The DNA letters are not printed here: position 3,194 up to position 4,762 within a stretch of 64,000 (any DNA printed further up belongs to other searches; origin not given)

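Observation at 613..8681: Candidate gamma-glutamylation-dependent catabolic module: TRAP dctQMP, YciI, alpha-only Rieske oxygenase, GS-like ligase and MFS exporter on one strand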

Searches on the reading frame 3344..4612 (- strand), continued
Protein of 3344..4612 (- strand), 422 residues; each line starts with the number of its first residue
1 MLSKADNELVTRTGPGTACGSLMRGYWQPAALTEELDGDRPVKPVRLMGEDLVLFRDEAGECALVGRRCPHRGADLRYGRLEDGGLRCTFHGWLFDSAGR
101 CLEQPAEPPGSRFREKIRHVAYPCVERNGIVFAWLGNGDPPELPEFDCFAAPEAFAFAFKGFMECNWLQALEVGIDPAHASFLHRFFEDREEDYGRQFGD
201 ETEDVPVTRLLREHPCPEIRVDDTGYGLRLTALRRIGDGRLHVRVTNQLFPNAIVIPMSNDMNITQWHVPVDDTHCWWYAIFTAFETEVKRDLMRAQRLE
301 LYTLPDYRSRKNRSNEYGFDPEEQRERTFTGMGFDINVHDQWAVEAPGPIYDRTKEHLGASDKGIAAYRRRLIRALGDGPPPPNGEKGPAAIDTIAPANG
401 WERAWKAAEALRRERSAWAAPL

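Call 58: find_homologous_proteins(query=L087:8001-9323:+)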
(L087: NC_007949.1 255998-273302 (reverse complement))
Query L087:8001-9323:+ (440 aa): 7963 proteins with E <= 0.001 among 8000 candidates; the best 120 are listed.
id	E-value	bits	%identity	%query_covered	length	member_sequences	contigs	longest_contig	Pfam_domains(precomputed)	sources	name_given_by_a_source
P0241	3.3e-284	960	91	100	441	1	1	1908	PF11723.15,PF19301.6,PF00355.33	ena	-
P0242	5.2e-279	943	89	100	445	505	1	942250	PF11723.15,PF19301.6,PF00355.33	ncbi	ncbi:UNVERIFIED_ORG: nitrite reductase/ring-hydroxylating ferredoxin subunit [Variovorax guangxiensi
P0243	4.8e-273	924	88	100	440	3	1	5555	PF11723.15,PF19301.6,PF00355.33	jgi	jgi:phenylpropionate dioxygenase-like ring-hydroxylating dioxygenase large terminal subunit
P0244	4.9e-272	920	86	100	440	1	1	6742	PF11723.15,PF19301.6,PF00355.33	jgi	jgi:phthalate 4,5-dioxygenase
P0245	1.1e-271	919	86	100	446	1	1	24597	PF11723.15,PF19301.6,PF00355.33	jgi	jgi:phthalate 4,5-dioxygenase oxygenase subunit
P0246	6.3e-271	917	86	100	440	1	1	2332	PF11723.15,PF19301.6,PF00355.33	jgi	jgi:nitrite reductase/ring-hydroxylating ferredoxin subunit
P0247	1.1e-270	916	87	100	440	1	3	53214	PF11723.15,PF19301.6,PF00355.33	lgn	-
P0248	2.2e-270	915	85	100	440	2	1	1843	PF11723.15,PF19301.6,PF00355.33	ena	-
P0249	3.7e-270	914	85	100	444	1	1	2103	PF11723.15,PF19301.6,PF00355.33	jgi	-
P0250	4.7e-270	914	86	100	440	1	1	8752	PF11723.15,PF19301.6,PF00355.33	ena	-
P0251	9.1e-270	913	85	100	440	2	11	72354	PF11723.15,PF19301.6,PF00355.33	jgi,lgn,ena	-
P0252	1.7e-269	912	85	100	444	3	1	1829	PF11723.15,PF19301.6,PF00355.33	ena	-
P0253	2.1e-269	912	86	100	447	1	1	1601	PF11723.15,PF19301.6,PF00355.33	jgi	jgi:phenylpropionate dioxygenase-like ring-hydroxylating dioxygenase large terminal subunit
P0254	5.1e-269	910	85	100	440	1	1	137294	PF11723.15,PF19301.6,PF00355.33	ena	-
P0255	5.2e-269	910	86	100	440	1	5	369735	PF19301.6,PF00355.33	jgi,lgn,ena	-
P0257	8.3e-268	906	85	100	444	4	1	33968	PF11723.15,PF19301.6,PF00355.33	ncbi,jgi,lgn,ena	jgi:phenylpropionate dioxygenase-like ring-hydroxylating dioxygenase large terminal subunit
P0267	2.8e-265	898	84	100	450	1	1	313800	PF19301.6,PF00355.33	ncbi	-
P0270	4.2e-264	894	85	100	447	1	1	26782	PF11723.15,PF19301.6,PF00355.33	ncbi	-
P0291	3.1e-257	871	83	100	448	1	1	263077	PF11723.15,PF19301.6,PF00355.33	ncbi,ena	-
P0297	1.3e-255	866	82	100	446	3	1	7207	PF11723.15,PF19301.6,PF00355.33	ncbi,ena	-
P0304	1.4e-254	863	82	100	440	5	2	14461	PF11723.15,PF19301.6,PF00355.33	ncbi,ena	-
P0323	1.3e-253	859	81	100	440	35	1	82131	PF11723.15,PF19301.6,PF00355.33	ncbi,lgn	-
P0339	5.2e-250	848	80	100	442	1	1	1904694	PF11723.15,PF19301.6,PF00355.33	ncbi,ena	-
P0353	9.2e-249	844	80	100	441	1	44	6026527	PF11723.15,PF19301.6,PF00355.33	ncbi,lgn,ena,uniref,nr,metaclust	ncbi:UNVERIFIED_CONTAM: aromatic ring-hydroxylating dioxygenase subunit alpha [Comamonas sp. A-3]|un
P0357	1.5e-248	843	81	100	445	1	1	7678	PF11723.15,PF19301.6,PF00355.33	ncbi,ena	-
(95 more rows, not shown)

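Call 59: list_cluster_members(proteins=[P0267, P0270, P0291, P0297, P0304, P0323, P0339, P0357, P0257, P0242])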
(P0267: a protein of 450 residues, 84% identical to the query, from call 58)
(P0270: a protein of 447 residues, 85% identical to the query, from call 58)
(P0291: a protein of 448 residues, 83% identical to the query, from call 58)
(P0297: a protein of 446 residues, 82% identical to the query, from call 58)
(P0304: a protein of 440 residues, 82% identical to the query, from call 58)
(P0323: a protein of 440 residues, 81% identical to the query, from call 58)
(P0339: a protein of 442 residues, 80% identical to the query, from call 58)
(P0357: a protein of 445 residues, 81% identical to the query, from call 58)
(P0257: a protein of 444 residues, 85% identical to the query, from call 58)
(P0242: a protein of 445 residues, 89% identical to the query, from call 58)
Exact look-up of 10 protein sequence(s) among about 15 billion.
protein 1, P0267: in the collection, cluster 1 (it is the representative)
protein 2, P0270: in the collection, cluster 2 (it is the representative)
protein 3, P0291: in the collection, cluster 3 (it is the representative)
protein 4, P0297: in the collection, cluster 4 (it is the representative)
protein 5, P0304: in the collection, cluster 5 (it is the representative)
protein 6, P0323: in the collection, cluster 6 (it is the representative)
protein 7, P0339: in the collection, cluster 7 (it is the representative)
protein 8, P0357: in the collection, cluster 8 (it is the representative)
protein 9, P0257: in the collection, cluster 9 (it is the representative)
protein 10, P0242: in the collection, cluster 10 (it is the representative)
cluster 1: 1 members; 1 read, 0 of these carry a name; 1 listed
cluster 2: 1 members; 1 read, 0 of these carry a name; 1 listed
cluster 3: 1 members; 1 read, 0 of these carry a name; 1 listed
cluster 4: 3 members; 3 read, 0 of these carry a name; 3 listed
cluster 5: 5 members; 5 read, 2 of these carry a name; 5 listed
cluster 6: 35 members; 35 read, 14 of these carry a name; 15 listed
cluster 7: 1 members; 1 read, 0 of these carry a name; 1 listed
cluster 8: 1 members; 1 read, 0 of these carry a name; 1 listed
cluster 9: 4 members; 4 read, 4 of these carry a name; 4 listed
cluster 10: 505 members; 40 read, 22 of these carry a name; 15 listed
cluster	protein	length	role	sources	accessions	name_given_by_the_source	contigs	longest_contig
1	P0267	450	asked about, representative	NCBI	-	-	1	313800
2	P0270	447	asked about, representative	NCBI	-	-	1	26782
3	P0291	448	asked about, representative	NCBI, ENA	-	-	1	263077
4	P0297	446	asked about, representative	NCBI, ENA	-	-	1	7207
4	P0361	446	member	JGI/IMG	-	-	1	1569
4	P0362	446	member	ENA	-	-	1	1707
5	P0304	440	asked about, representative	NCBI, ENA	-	-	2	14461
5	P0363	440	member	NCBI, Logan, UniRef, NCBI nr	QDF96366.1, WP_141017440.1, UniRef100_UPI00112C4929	ring-hydroxylating oxygenase subunit alpha [Azoarcus sp. DD4] | aromatic ring-hydroxylating dioxygenase subunit alpha n=1 Tax=Azoarcus sp. DD4 ... | aromatic ring-hydroxylating dioxygenase subunit alpha [Azoarcus sp. DD4]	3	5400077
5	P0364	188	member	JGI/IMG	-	hypothetical protein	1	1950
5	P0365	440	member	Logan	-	-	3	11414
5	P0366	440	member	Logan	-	-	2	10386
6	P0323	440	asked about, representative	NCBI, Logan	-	-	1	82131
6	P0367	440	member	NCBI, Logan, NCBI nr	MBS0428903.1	MAG: aromatic ring-hydroxylating dioxygenase subunit alpha [Proteobacteria bacterium] | aromatic ring-hydroxylating dioxygenase subunit alpha [Pseudomonadota bacterium]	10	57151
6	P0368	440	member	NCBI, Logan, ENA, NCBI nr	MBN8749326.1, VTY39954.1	Phthalate 4,5-dioxygenase oxygenase subunit [Xylophilus ampelinus] | aromatic ring-hydroxylating dioxygenase subunit alpha [Variovorax sp.]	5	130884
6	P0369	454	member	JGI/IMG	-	phenylpropionate dioxygenase-like ring-hydroxylating dioxygenase large terminal subunit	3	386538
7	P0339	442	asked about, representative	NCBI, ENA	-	-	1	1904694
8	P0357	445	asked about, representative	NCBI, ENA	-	-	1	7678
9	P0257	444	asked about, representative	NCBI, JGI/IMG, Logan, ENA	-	phenylpropionate dioxygenase-like ring-hydroxylating dioxygenase large terminal subunit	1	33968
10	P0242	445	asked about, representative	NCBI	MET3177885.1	UNVERIFIED_ORG: nitrite reductase/ring-hydroxylating ferredoxin subunit [Variovorax ...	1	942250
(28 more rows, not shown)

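Call 61: search_protein_families(library=pfam, proteins=[L086:10307-11155:-, L086:11515-12213:-, L086:7681-8433:-, L086:18541-19761:-, L086:19758-20081:-, L086:20590-21501:+, L087:17066-17305:+, L050:13183-14436:+], max_evalue=0.001)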
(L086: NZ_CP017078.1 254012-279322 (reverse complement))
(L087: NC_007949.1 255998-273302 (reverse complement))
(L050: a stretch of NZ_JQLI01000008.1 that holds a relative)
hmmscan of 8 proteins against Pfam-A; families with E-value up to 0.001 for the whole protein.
L086:10307-11155:- (282 aa): 3 families
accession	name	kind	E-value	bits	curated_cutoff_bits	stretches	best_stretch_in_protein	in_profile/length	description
PF00665.32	rve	-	1.1e-19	71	32.6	1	114-211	2-102/102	Integrase core domain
PF13683.12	rve_3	-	6.7e-18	64.7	26.5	1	200-244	2-46/67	Integrase core domain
PF13276.12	HTH_21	-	4.1e-05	24.2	28.1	1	59-98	18-58/60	HTH-like domain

L086:11515-12213:- (232 aa): 0 families

L086:7681-8433:- (250 aa): 4 families
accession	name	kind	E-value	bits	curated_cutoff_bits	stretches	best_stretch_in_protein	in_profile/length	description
PF01614.24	IclR_C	-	2.9e-27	95.8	24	1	88-234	2-148/174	Bacterial transcriptional regulator IclR C-terminal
PF09339.16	HTH_IclR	-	4.9e-13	49.1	22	1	22-72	1-51/52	IclR helix-turn-helix domain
PF01978.25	TrmB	-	0.00068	19.9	25.6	0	37-72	20-55/68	Sugar-specific transcriptional regulator TrmB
PF20432.4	Xre-like-HTH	-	0.00087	20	25.8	0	20-58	3-42/63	Antitoxin Xre-like helix-turn-helix domain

L086:18541-19761:- (406 aa): 9 families
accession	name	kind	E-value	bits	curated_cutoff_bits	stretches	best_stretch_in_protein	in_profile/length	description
PF07992.20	Pyr_redox_2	-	1.3e-67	228.7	26.1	1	4-302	3-291/291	Pyridine nucleotide-disulphide oxidoreductase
PF14759.12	Reductase_C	-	1.3e-28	99.8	25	1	322-405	2-85/85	Reductase C-terminal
PF00070.33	Pyr_redox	-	2.3e-19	70.1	22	1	147-223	2-78/82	Pyridine nucleotide-disulphide oxidoreductase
PF13738.12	Pyr_redox_3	-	1.9e-07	31.1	30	1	97-255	121-281/305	Pyridine nucleotide-disulphide oxidoreductase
PF03486.20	HI0933_like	-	4.7e-06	26.7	50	0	146-181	2-37/244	HI0933-like protein Rossmann domain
PF01266.30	DAO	-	9.2e-06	25.8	27.9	1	147-177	2-32/353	FAD dependent oxidoreductase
PF13450.12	NAD_binding_8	-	0.00019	22.1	21.9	1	149-187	1-39/68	NAD(P)-binding Rossmann-like domain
PF01262.27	AlaDh_PNT_C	-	0.00031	20.7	23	1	141-185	23-69/214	Alanine dehydrogenase/PNT, C-terminal domain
PF12831.13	FAD_oxidored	-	0.00078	19.3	27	0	146-176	1-31/416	FAD dependent oxidoreductase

L086:19758-20081:- (107 aa): 1 family
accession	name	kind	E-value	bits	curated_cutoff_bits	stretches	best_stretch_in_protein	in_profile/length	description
PF00111.32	Fer2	-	1e-08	35.4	21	1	8-89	2-74/77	2Fe-2S iron-sulfur cluster binding domain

L086:20590-21501:+ (303 aa): 1 family
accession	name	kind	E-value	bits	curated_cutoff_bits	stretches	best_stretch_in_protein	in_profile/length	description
PF04960.20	Glutaminase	-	1.5e-108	362.8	27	1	17-302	1-286/286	Glutaminase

L087:17066-17305:+ (80 aa): 0 families

L050:13183-14436:+ (417 aa): 7 families
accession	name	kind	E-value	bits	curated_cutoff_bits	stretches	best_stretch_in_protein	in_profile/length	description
PF07992.20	Pyr_redox_2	-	1e-66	225.8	26.1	1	3-288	2-289/291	Pyridine nucleotide-disulphide oxidoreductase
PF14759.12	Reductase_C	-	2.8e-33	114.7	25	1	331-414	1-84/85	Reductase C-terminal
PF00070.33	Pyr_redox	-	1.2e-21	77.5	22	1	145-223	1-80/82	Pyridine nucleotide-disulphide oxidoreductase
PF01266.30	DAO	-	1.1e-05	25.6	27.9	0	146-175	2-31/353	FAD dependent oxidoreductase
PF13738.12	Pyr_redox_3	-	9.9e-05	22.2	30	1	141-254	162-282/305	Pyridine nucleotide-disulphide oxidoreductase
PF13450.12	NAD_binding_8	-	0.0006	20.5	21.9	0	148-178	1-31/68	NAD(P)-binding Rossmann-like domain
PF05834.18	Lycopene_cycl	-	0.00099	18.7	23.4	0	147-178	3-36/380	Lycopene cyclase protein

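Call 72: search_solved_structures(query=window:3344-4612:-, max_evalue=1e-50, show_alignments=3)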
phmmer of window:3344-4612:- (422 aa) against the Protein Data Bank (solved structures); distinct sequences matched with E-value up to 1e-50: 3.
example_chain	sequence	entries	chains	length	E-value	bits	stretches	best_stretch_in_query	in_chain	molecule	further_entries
7fhr_A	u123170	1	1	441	1.7e-65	225.1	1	1-277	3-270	Putative Phthalate 4,5-dioxygenase, subunit alpha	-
9ina_A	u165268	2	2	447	1.8e-61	211.8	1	3-383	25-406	Rieske (2Fe-2S) domain protein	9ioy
7fjl_A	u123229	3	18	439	2.2e-61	211.5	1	1-377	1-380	Rieske (2Fe-2S) domain protein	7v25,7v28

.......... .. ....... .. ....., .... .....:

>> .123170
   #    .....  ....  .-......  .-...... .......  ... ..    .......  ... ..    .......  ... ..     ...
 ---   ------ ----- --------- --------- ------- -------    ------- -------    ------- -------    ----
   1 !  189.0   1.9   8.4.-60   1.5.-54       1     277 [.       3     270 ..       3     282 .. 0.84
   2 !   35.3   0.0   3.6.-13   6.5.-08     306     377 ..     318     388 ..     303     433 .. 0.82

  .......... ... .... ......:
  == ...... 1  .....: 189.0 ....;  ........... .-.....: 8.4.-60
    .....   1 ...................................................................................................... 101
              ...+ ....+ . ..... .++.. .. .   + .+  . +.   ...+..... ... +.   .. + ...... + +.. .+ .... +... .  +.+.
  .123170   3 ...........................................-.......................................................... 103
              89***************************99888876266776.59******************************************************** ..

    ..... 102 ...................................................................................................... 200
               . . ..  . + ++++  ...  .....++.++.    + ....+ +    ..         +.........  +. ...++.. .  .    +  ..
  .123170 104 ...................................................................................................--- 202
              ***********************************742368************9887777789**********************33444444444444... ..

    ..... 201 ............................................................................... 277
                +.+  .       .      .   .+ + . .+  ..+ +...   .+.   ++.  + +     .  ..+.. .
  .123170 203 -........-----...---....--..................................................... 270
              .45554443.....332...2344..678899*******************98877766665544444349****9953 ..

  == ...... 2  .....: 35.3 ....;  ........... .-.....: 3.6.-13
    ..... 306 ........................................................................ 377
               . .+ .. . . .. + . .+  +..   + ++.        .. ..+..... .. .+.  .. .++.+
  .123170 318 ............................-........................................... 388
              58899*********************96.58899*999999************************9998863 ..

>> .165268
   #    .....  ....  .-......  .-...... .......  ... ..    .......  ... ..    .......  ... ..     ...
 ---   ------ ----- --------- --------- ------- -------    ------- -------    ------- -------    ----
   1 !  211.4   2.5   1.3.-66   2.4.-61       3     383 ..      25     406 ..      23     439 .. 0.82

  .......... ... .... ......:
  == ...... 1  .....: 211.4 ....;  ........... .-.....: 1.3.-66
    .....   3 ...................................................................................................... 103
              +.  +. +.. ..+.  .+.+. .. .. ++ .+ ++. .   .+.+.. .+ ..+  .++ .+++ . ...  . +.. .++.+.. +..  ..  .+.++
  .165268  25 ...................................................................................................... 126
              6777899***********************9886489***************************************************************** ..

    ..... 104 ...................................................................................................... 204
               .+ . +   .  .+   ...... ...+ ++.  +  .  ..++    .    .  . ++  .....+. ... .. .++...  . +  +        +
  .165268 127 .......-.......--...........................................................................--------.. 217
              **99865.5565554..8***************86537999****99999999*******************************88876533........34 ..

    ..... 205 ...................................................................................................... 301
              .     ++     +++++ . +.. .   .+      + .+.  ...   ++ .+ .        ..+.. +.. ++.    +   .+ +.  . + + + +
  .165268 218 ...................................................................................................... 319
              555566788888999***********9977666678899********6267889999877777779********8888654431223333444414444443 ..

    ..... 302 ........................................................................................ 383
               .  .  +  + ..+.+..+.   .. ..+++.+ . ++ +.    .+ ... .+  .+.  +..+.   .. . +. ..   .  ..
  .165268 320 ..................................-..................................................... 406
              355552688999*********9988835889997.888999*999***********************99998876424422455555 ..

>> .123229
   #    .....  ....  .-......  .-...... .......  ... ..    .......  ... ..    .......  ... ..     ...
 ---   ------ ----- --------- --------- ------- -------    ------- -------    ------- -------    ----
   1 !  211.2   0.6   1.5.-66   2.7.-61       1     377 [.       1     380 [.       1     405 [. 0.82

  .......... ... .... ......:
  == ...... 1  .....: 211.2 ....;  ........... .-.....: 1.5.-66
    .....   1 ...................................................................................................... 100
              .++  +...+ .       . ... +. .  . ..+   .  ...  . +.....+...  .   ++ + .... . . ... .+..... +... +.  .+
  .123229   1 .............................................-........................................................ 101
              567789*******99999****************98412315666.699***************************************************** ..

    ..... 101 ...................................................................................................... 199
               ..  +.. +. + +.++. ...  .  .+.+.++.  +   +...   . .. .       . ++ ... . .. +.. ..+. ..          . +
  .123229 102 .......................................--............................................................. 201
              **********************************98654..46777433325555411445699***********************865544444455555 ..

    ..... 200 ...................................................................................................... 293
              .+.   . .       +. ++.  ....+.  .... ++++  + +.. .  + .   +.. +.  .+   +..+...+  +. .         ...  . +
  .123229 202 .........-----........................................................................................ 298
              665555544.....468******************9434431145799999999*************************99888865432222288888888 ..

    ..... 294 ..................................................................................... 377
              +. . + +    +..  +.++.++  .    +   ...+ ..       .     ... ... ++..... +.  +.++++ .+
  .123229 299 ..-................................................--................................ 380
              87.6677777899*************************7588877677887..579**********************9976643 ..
